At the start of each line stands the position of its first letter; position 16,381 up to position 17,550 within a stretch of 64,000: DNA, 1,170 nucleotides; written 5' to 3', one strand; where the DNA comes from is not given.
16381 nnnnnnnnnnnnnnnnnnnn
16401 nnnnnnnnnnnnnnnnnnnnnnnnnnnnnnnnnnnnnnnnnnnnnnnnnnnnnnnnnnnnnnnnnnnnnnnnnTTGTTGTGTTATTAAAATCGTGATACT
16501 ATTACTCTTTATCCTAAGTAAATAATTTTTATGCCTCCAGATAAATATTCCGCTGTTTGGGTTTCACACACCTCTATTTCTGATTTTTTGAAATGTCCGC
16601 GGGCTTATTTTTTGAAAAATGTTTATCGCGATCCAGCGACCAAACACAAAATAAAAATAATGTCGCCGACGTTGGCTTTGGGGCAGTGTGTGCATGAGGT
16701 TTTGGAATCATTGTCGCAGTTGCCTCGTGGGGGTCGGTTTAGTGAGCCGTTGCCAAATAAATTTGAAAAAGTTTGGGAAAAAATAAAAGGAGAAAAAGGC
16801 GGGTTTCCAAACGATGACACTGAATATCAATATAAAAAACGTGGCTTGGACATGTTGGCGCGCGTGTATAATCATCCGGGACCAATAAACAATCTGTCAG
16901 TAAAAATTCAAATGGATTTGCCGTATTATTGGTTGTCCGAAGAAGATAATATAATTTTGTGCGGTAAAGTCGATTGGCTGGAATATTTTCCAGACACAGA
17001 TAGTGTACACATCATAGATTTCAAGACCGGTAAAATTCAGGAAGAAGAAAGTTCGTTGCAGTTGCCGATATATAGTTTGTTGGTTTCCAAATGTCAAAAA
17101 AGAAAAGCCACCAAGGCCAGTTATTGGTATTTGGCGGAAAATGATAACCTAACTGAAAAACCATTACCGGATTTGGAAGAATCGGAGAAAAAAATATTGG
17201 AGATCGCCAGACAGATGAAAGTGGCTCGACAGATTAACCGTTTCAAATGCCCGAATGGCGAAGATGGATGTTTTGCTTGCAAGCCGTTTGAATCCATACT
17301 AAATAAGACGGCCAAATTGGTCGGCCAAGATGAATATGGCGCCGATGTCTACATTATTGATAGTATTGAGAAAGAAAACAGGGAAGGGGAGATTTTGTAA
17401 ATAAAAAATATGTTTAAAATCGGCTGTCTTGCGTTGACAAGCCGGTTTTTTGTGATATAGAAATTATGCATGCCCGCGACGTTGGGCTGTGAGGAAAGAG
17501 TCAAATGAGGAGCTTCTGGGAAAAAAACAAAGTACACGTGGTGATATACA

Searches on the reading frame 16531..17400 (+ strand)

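Call 28: search_protein_families(library=pfam, proteins=[window:16531-17400:+], max_evalue=0.01)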
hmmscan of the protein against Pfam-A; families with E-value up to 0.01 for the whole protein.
window:16531-17400:+ (289 aa): 3 families
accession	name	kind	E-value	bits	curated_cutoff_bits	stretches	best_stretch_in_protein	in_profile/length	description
PF12705.13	PDDEXK_1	-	5.8e-22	79.3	22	1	11-250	2-240/247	PD-(D/E)XK nuclease superfamily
PF01930.23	Cas_Cas4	-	0.00055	20.5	22.7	1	145-242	54-151/160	Domain of unknown function DUF83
PF08696.17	Dna2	-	0.0096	16.1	22.4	0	10-61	55-100/204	DNA replication factor Dna2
